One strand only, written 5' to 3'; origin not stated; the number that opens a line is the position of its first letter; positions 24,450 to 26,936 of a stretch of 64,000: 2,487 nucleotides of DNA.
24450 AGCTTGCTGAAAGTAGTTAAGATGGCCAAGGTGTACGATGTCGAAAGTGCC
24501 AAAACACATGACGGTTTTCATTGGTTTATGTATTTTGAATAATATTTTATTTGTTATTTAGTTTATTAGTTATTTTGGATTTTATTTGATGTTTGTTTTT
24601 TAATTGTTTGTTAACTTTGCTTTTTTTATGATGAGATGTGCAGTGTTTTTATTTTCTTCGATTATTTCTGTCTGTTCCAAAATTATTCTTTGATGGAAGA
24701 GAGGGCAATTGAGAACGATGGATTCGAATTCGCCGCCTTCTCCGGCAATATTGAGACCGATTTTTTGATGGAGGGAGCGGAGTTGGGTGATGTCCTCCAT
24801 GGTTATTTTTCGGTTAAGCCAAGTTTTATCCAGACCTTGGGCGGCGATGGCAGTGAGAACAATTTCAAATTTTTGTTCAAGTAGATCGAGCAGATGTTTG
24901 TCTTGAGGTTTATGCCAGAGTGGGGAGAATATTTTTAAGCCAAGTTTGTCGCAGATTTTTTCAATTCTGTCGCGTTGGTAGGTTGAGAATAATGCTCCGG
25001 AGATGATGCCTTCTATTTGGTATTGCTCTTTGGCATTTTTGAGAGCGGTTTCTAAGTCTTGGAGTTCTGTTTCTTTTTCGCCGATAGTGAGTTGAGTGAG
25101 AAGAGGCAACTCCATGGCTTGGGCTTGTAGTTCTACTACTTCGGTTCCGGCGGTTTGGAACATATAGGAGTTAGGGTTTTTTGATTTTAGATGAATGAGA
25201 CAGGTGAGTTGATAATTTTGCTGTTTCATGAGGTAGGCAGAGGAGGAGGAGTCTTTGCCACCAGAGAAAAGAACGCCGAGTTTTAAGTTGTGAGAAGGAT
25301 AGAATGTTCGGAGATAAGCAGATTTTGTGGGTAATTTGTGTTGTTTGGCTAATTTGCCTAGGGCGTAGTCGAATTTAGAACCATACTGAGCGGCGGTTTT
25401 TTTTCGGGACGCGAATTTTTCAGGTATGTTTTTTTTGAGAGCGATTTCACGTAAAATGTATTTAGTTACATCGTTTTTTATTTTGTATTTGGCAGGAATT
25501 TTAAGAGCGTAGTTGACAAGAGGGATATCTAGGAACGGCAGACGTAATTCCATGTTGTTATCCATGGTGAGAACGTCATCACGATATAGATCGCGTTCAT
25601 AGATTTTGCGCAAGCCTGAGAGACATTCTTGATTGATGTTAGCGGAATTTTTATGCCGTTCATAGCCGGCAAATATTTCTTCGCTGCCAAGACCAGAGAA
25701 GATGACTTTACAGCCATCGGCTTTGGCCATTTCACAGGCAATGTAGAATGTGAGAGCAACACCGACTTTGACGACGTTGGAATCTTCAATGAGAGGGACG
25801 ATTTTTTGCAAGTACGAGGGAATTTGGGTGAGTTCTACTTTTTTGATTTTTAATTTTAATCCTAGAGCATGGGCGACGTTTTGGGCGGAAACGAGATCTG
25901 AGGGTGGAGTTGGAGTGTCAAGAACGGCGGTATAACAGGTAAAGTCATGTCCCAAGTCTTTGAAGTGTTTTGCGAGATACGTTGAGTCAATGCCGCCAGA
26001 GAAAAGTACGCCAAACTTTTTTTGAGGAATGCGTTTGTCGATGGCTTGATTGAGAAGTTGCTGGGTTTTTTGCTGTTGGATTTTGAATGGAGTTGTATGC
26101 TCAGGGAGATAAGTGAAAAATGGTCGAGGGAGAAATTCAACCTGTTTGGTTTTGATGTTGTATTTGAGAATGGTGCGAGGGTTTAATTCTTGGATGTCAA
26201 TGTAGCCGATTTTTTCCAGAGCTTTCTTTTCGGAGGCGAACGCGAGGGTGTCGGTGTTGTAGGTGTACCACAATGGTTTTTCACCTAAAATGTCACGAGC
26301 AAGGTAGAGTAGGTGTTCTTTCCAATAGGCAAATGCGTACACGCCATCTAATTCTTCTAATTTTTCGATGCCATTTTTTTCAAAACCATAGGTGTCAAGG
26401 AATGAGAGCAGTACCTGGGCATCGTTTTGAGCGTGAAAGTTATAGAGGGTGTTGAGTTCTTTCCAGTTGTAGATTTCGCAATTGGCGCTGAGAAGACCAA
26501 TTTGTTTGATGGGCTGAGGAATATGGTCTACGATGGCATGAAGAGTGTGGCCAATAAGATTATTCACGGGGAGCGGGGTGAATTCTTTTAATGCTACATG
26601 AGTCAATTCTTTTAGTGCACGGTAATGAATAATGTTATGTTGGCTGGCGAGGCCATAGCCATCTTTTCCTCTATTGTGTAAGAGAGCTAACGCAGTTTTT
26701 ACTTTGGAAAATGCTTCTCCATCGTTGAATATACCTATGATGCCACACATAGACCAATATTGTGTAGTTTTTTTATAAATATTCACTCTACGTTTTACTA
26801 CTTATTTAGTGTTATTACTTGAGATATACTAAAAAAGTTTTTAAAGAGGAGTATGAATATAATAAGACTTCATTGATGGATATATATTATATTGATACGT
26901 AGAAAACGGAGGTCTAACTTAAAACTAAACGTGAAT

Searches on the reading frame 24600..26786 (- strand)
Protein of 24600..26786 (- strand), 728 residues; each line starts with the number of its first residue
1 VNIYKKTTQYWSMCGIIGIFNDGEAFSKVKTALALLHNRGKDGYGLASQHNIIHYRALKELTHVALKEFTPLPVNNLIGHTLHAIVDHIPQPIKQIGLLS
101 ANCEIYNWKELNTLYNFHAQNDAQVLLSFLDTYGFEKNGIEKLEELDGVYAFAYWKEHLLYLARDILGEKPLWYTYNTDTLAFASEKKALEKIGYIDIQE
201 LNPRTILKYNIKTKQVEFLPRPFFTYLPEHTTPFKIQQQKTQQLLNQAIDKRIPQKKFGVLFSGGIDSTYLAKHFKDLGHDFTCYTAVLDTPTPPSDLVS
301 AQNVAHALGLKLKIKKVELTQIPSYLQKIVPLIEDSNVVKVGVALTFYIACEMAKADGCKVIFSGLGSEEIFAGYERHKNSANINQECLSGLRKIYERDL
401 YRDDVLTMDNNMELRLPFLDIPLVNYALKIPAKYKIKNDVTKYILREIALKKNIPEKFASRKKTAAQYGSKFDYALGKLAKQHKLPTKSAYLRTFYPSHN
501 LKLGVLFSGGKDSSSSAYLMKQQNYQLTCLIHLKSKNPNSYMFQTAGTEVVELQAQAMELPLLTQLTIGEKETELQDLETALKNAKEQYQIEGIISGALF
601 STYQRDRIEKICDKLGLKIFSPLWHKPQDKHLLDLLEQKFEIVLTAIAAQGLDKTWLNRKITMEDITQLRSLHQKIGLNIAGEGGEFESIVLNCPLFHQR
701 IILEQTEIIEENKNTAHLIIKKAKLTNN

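Call 33: search_protein_families(library=pfam, proteins=[window:24600-26786:-], max_evalue=0.01)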
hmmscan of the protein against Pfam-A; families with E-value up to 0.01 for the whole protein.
window:24600-26786:- (728 aa): 8 families
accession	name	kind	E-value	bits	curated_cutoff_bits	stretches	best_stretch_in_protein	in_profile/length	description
PF01902.24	Diphthami_syn_2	-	1.2e-55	188.9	23.2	1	502-724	2-218/219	Diphthamide synthase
PF00733.27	Asn_synthase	-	1.3e-43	150.5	21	2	242-383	3-143/354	Asparagine synthase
PF13537.11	GATase_7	-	3.7e-18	66.2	25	1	98-191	25-122/123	Glutamine amidotransferase domain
PF13522.11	GATase_6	-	5.1e-13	49.6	27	1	77-186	13-130/130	Glutamine amidotransferase domain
PF24167.1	DUF7411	-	2.8e-09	37.3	28.7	2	502-533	2-32/194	Family of unknown function (DUF7411)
PF03054.22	tRNA_Me_trans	-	5.1e-07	30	20.6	1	503-537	3-36/202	tRNA methyl transferase HUP domain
PF06508.19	QueC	-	4.5e-05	23.5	22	0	505-567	4-67/210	Queuosine biosynthesis protein QueC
PF02540.23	NAD_synthase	-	0.00096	18.8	21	0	241-323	5-85/242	NAD synthase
